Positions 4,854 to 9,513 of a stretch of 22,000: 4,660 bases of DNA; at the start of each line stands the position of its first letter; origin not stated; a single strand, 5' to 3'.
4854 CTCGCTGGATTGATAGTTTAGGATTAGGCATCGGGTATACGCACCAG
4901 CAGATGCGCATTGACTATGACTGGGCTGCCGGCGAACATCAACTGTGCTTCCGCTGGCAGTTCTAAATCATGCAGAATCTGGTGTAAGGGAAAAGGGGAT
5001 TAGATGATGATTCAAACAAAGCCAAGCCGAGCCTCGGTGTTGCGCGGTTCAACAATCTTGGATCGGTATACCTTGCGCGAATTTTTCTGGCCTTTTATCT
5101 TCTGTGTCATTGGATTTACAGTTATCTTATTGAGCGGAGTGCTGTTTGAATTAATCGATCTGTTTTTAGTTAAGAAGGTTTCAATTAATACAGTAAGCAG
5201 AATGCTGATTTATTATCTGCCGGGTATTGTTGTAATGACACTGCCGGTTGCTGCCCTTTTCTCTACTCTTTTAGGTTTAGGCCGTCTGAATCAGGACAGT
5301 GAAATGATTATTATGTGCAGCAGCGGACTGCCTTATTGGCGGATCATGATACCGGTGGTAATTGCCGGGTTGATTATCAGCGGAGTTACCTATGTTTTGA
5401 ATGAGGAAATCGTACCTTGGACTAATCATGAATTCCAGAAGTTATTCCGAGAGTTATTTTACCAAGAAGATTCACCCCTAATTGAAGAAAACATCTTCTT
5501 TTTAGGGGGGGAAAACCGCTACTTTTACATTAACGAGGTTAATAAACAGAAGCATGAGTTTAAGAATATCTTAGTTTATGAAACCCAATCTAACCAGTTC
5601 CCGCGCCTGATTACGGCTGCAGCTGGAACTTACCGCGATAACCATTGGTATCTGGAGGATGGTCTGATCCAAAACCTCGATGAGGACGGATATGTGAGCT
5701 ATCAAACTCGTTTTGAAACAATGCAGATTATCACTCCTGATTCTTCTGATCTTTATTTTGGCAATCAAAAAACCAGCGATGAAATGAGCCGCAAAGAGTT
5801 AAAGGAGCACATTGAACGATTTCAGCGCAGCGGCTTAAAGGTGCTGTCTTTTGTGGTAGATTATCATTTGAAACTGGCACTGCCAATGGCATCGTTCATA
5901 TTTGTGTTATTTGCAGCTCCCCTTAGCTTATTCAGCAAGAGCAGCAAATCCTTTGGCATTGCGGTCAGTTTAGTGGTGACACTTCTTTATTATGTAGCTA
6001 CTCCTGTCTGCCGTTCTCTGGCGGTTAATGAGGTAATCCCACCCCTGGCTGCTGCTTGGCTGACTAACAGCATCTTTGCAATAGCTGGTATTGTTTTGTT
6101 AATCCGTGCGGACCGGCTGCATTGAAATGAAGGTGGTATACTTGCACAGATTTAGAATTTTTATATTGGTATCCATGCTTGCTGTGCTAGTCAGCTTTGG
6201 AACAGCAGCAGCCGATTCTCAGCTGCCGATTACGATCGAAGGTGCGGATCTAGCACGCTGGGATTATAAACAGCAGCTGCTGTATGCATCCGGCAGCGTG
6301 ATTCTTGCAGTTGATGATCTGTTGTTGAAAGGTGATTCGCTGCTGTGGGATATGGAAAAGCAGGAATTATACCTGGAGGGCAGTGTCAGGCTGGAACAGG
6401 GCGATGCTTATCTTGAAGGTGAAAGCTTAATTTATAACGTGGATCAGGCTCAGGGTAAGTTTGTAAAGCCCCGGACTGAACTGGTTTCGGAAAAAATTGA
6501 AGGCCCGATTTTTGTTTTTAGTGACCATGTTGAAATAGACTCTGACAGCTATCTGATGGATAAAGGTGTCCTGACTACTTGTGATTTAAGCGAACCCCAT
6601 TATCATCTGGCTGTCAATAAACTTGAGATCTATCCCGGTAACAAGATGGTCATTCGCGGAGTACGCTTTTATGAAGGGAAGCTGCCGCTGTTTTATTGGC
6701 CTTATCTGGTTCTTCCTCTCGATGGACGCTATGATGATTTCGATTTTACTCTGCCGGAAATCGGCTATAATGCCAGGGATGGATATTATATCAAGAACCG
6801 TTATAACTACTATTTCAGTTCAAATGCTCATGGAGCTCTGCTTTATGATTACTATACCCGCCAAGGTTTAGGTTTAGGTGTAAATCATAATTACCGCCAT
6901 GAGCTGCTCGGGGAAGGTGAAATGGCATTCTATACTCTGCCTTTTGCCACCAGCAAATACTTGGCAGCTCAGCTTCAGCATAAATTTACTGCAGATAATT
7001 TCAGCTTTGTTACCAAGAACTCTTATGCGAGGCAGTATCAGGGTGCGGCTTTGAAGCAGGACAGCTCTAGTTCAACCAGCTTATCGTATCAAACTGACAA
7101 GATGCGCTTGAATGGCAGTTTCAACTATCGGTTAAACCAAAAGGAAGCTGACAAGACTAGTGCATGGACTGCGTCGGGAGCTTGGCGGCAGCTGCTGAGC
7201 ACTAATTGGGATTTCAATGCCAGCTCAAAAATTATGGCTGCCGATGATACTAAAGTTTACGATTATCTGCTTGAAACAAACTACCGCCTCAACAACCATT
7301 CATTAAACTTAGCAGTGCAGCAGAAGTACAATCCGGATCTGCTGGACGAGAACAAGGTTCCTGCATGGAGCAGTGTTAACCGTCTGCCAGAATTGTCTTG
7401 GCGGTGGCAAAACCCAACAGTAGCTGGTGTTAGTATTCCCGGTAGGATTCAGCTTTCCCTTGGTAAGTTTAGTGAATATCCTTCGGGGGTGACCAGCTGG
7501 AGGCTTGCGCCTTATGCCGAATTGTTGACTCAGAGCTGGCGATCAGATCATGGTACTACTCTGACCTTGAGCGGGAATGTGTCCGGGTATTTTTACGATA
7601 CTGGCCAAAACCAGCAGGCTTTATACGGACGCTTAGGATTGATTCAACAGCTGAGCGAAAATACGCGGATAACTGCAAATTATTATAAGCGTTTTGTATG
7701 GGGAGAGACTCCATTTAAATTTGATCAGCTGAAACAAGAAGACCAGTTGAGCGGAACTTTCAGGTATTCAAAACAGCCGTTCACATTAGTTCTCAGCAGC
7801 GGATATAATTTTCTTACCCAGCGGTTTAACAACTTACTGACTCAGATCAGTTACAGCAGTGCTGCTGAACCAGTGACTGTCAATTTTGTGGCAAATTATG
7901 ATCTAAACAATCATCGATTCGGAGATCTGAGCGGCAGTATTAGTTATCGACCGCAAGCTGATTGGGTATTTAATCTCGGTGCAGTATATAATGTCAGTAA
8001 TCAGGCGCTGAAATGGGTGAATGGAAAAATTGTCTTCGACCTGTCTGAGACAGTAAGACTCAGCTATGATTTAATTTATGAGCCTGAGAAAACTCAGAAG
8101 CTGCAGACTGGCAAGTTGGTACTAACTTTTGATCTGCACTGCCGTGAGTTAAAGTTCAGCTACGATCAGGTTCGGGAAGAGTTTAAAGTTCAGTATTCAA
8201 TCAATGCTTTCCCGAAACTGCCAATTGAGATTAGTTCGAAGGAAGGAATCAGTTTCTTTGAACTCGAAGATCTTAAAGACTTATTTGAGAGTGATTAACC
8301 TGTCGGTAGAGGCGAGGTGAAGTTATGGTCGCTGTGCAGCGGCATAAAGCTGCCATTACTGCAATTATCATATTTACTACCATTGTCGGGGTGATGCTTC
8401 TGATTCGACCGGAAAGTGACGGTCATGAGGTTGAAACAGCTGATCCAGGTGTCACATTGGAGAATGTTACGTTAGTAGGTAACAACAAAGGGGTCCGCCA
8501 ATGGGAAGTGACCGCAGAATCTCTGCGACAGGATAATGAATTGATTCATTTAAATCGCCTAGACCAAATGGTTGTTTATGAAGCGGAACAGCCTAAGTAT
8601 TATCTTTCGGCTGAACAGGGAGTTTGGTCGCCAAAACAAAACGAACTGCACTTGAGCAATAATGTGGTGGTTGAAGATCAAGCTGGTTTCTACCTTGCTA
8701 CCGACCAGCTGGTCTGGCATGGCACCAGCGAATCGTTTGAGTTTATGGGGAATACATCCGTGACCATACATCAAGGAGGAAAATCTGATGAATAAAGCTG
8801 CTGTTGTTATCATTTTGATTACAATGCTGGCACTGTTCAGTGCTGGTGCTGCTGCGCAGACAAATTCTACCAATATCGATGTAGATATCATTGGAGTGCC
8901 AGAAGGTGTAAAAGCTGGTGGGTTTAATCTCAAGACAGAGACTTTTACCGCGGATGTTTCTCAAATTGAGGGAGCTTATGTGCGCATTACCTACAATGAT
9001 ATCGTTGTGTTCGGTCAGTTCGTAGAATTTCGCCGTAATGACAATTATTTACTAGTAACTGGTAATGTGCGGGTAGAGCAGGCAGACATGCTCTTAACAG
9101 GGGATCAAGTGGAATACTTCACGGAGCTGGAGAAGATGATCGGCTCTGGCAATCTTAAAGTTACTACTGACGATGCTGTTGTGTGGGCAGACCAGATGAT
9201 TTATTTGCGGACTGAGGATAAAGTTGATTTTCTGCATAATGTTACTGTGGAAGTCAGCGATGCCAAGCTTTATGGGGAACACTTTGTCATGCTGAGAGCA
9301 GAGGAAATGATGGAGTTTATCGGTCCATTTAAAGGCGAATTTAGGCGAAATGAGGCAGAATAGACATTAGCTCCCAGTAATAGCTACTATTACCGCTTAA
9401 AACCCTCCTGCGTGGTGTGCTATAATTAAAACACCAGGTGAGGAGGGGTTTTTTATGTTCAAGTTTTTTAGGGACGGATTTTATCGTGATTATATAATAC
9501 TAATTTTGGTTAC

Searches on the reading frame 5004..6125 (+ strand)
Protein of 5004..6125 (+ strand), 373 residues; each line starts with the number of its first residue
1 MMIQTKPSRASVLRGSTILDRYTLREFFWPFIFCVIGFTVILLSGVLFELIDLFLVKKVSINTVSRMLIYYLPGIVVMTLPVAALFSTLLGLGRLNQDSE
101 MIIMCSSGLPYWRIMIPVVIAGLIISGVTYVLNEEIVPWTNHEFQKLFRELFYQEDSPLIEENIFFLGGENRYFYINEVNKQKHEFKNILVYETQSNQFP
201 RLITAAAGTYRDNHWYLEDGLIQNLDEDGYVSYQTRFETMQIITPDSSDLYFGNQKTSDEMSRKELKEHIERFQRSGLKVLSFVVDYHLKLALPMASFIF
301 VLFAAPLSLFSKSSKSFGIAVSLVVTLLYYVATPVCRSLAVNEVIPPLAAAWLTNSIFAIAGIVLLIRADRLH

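Call 13: search_protein_families(library=pfam, proteins=[window:5004-6125:+], max_evalue=0.001)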
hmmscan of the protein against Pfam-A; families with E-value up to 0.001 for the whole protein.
window:5004-6125:+ (373 aa): 1 family
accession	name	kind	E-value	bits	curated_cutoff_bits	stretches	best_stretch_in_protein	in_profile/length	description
PF03739.19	LptF_LptG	-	1e-94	318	27.9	1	21-368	1-353/353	Lipopolysaccharide export system permease LptF/LptG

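Call 69: search_protein_families(library=ncbifam, proteins=[window:5004-6125:+], max_evalue=0.01)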
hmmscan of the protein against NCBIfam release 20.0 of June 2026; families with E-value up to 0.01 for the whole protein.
window:5004-6125:+ (373 aa): 3 families
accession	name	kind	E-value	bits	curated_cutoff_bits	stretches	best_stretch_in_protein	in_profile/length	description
TIGR04408.1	LptG_lptG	equivalog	1.9e-61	207.7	240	1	18-368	1-350/351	LPS export ABC transporter permease LptG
TIGR04407.1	LptF_YjgP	equivalog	1.3e-56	191.8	230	1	18-367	1-346/347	LPS export ABC transporter permease LptF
TIGR00122.1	birA_repr_reg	equivalog_domain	0.0019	18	70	1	260-294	24-58/69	biotin operon repressor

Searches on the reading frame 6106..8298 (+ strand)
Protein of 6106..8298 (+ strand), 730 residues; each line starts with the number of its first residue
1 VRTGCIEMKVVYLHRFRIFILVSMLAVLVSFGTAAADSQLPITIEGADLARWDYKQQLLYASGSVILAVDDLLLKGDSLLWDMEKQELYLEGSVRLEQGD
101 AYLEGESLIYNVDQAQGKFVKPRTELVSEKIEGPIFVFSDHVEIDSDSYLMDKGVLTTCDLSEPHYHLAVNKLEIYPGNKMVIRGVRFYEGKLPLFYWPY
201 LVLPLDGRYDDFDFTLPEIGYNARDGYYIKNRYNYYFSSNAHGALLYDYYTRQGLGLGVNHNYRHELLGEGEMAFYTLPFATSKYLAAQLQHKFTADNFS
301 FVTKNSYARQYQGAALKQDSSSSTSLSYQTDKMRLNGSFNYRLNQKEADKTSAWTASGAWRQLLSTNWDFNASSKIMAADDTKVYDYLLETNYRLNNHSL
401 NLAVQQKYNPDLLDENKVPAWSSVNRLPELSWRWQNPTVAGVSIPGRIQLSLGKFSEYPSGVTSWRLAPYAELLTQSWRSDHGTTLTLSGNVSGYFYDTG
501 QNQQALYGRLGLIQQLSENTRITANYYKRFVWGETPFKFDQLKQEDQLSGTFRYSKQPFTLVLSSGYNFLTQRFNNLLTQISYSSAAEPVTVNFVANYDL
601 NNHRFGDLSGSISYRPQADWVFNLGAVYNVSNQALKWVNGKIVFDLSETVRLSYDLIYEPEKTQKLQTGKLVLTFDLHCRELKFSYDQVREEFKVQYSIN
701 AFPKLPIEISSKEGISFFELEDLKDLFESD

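Call 3: search_protein_families(library=pfam, proteins=[window:6106-8298:+], max_evalue=0.01)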
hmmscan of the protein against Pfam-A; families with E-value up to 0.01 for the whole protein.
window:6106-8298:+ (730 aa): 0 families

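Call 4: search_protein_families(library=ncbifam, proteins=[window:6106-8298:+], max_evalue=0.01)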
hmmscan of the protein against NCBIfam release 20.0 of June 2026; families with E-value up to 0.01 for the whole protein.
window:6106-8298:+ (730 aa): 1 family
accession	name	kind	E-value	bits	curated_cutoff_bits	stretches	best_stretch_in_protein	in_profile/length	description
TIGR03002.1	outer_YhbN_LptA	equivalog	0.00011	22.1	71.7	0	75-116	81-122/142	lipopolysaccharide transport periplasmic protein LptA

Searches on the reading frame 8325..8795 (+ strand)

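Call 3: search_protein_families(library=pfam, proteins=[window:8325-8795:+], max_evalue=0.01)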
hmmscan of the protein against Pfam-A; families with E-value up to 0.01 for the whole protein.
window:8325-8795:+ (156 aa): 1 family
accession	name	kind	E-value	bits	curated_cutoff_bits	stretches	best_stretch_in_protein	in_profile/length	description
PF06835.18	LptC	-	1e-10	42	21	1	14-136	2-133/175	Lipopolysaccharide-assembly, LptC-related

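Call 4: search_protein_families(library=ncbifam, proteins=[window:8325-8795:+], max_evalue=0.01)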
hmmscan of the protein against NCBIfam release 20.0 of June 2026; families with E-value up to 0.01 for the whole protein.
window:8325-8795:+ (156 aa): 1 family
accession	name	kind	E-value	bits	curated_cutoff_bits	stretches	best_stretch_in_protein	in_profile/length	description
TIGR04409.1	LptC_YrbK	equivalog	1.6e-11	44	38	1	14-152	6-153/180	LPS export ABC transporter periplasmic protein LptC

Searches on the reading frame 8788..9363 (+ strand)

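Call 3: search_protein_families(library=pfam, proteins=[window:8788-9363:+], max_evalue=0.01)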
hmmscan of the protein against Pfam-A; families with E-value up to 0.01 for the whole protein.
window:8788-9363:+ (191 aa): 1 family
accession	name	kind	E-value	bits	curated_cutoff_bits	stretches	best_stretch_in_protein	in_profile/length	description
PF03968.19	LptD_N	-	4.6e-06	27.3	20.4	1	80-167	8-106/113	LptA/(LptD N-terminal domain) LPS transport protein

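Call 4: search_protein_families(library=ncbifam, proteins=[window:8788-9363:+], max_evalue=0.01)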
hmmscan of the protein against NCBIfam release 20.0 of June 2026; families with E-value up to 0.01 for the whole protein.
window:8788-9363:+ (191 aa): 2 families
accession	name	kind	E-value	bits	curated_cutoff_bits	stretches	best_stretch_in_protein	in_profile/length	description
TIGR03002.1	outer_YhbN_LptA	equivalog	1.5e-09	37.8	71.7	2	79-165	17-113/142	lipopolysaccharide transport periplasmic protein LptA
NF008143.0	PRK10894.1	equivalog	0.0049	16.2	234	0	80-119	113-152/184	lipopolysaccharide ABC transporter substrate-binding protein LptA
